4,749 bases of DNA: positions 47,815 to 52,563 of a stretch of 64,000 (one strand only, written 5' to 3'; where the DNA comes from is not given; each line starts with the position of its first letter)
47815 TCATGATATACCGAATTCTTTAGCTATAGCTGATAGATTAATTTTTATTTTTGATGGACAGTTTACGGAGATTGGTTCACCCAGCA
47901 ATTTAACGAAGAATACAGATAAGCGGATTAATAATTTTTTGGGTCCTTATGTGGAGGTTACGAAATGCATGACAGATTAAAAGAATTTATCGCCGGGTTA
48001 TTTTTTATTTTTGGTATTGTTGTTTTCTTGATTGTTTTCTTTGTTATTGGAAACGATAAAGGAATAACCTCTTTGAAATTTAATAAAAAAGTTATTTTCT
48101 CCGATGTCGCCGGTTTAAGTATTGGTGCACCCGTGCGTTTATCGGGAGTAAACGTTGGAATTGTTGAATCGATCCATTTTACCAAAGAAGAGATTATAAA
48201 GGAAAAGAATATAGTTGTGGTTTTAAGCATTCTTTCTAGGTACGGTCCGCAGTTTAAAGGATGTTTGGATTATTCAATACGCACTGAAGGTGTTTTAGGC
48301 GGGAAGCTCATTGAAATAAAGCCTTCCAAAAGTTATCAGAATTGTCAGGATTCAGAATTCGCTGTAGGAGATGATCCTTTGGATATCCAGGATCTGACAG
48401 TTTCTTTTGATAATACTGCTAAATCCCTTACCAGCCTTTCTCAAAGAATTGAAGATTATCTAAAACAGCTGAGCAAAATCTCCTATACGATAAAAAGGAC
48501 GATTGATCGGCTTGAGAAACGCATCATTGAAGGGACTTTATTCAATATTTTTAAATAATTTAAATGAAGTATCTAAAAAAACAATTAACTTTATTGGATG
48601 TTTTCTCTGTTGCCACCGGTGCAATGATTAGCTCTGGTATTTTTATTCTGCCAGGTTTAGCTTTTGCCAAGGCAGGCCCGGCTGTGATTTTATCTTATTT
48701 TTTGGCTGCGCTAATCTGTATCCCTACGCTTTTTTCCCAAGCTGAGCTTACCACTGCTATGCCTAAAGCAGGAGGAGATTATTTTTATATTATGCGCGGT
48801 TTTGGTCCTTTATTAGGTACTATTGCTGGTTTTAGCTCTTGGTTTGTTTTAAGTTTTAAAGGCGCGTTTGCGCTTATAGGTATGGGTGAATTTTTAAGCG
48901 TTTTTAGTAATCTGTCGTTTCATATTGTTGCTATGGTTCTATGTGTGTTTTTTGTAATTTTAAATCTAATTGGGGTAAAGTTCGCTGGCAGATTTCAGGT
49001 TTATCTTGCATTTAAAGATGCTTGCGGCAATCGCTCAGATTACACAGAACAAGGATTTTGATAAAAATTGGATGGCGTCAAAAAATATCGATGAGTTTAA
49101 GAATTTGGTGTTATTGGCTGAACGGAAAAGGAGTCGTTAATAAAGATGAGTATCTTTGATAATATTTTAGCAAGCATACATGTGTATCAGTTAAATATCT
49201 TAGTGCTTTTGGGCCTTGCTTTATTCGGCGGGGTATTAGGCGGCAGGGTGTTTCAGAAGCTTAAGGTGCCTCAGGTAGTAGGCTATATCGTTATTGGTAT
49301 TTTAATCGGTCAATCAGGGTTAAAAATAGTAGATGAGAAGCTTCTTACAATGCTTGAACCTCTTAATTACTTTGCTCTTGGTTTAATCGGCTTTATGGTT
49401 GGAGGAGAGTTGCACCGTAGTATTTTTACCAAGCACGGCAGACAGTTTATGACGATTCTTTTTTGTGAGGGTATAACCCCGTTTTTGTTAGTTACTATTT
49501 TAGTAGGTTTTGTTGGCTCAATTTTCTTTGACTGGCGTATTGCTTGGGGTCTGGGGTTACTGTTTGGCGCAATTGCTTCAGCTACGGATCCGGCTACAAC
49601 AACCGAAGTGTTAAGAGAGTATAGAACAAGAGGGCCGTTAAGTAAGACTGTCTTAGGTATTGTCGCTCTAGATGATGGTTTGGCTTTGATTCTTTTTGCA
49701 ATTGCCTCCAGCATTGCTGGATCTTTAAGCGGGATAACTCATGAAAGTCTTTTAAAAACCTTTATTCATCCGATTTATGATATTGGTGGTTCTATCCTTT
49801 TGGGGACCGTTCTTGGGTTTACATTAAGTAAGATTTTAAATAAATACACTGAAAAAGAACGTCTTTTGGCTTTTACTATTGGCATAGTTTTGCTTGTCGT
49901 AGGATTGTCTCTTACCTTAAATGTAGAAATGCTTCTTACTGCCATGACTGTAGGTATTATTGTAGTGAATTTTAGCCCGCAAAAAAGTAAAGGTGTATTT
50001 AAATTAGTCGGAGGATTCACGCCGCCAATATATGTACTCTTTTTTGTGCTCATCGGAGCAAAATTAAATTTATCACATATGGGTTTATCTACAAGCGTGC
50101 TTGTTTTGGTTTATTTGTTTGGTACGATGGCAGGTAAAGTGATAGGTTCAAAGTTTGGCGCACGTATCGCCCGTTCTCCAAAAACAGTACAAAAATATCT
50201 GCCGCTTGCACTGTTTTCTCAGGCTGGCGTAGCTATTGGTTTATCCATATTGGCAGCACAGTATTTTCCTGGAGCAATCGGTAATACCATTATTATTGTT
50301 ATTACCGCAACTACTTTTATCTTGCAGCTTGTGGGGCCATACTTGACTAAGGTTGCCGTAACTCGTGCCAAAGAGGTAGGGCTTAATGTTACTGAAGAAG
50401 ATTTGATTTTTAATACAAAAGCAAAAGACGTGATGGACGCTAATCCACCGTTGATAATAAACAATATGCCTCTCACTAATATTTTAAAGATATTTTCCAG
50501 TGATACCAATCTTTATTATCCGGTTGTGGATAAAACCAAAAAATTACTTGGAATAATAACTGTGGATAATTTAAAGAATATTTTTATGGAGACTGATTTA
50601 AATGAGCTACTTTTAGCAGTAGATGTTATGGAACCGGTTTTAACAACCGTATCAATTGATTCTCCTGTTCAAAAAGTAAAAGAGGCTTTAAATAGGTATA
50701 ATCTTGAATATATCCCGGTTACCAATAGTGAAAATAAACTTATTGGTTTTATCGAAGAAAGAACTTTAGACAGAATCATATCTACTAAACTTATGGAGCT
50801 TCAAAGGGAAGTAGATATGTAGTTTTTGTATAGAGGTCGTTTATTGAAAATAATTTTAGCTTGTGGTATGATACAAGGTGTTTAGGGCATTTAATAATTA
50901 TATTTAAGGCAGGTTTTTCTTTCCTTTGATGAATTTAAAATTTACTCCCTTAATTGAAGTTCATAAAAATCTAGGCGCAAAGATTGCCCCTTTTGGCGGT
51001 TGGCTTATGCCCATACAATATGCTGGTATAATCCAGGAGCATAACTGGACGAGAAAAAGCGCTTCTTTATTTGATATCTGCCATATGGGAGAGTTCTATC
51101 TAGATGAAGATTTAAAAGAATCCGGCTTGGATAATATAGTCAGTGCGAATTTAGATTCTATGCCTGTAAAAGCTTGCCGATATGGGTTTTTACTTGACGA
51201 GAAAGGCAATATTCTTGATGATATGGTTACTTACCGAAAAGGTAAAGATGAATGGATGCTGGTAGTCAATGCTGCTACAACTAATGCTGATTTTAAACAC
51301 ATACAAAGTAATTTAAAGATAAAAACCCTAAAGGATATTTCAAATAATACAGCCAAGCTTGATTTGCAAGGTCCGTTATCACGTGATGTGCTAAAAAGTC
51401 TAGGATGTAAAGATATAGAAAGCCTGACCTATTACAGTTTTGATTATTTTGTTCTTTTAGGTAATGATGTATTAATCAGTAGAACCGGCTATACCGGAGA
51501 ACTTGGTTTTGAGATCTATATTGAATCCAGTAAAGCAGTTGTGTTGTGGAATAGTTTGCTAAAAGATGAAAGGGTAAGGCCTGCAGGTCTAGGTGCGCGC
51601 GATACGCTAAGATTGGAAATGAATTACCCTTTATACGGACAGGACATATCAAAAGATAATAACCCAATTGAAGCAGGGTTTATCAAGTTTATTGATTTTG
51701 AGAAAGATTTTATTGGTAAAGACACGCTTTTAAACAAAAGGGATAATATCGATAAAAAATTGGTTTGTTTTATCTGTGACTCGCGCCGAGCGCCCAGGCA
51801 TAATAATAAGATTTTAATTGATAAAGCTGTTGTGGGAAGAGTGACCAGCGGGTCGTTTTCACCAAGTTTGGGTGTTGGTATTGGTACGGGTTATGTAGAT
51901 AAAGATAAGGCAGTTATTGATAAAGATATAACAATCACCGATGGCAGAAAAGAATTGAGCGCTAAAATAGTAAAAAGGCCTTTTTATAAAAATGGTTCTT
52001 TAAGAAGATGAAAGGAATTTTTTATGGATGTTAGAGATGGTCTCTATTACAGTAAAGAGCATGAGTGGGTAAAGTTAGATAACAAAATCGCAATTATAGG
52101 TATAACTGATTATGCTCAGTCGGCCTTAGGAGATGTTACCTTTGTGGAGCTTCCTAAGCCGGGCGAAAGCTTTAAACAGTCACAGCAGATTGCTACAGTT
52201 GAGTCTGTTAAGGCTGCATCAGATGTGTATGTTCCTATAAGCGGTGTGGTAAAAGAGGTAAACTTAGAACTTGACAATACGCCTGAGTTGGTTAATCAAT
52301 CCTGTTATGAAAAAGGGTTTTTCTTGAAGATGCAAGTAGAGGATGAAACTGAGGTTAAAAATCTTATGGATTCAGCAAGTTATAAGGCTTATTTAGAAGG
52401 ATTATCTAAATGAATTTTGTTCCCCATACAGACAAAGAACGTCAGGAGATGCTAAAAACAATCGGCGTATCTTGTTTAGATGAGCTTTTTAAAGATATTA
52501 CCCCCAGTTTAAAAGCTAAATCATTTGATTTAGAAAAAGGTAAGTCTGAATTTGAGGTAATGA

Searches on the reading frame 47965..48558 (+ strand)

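Call 21: search_protein_families(library=pfam, proteins=[window:47965-48558:+], max_evalue=0.0001)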
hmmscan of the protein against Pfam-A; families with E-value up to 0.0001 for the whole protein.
window:47965-48558:+ (197 aa): 1 family
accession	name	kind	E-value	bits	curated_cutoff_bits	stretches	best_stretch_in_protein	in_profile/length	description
PF02470.25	MlaD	-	5.3e-14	52.7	25.1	1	43-120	7-80/81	MlaD protein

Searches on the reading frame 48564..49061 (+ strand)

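Call 21: search_protein_families(library=pfam, proteins=[window:48564-49061:+], max_evalue=0.0001)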
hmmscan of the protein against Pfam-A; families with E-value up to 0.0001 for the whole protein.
window:48564-49061:+ (165 aa): 2 families
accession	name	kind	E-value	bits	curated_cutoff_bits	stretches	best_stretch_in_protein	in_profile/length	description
PF13520.12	AA_permease_2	-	4.3e-19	69.2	27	1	8-148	1-147/427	Amino acid permease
PF00324.27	AA_permease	-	4.1e-16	59.2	24.6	1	13-149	2-143/470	Amino acid permease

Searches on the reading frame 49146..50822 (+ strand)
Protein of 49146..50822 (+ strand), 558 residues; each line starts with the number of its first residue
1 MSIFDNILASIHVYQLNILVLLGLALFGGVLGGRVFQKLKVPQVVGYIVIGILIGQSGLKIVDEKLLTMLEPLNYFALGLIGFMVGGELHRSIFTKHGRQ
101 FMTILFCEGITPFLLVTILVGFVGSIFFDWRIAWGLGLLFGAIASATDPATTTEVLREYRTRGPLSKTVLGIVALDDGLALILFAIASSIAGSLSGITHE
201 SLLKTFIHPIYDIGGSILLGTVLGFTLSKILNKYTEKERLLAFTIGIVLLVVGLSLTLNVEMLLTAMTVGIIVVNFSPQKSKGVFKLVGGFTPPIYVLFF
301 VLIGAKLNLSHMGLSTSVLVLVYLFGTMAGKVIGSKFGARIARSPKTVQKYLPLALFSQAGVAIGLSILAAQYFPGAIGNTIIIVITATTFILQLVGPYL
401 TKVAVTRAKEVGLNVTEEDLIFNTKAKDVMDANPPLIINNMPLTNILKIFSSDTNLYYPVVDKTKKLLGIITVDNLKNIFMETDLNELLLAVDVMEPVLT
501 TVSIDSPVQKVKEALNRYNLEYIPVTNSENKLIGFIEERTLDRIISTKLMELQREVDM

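Call 21: search_protein_families(library=pfam, proteins=[window:49146-50822:+], max_evalue=0.0001)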
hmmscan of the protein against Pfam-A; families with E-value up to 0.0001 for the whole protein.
window:49146-50822:+ (558 aa): 2 families
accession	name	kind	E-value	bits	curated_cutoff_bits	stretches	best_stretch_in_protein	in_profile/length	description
PF00999.27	Na_H_Exchanger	-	1.6e-36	126.4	26.2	1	25-393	4-364/375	Sodium/hydrogen exchanger, transmembrane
PF00571.33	CBS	-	1.2e-15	58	24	2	493-544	3-54/57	CBS domain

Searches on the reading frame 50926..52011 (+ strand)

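Call 21: search_protein_families(library=pfam, proteins=[window:50926-52011:+], max_evalue=0.0001)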
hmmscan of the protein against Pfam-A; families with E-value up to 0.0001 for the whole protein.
window:50926-52011:+ (361 aa): 2 families
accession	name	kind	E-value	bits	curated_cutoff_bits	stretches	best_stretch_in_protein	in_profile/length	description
PF01571.26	GCV_T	-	1e-77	261.3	25.6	1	10-252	2-252/255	Aminomethyltransferase folate-binding domain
PF08669.17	GCV_T_C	-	6.3e-20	71.3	25.9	1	277-355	1-80/80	Glycine cleavage T-protein C-terminal barrel domain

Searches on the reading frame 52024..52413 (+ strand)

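Call 21: search_protein_families(library=pfam, proteins=[window:52024-52413:+], max_evalue=0.0001)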
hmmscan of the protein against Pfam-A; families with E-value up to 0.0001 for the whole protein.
window:52024-52413:+ (129 aa): 2 families
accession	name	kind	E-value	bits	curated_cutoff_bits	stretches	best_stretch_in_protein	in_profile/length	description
PF01597.25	GCV_H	-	1.7e-41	141.4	22.2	1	7-125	1-120/122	Glycine cleavage H-protein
PF00364.28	Biotin_lipoyl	-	1.9e-05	24.8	22.1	1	45-84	22-61/73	Biotin-requiring enzyme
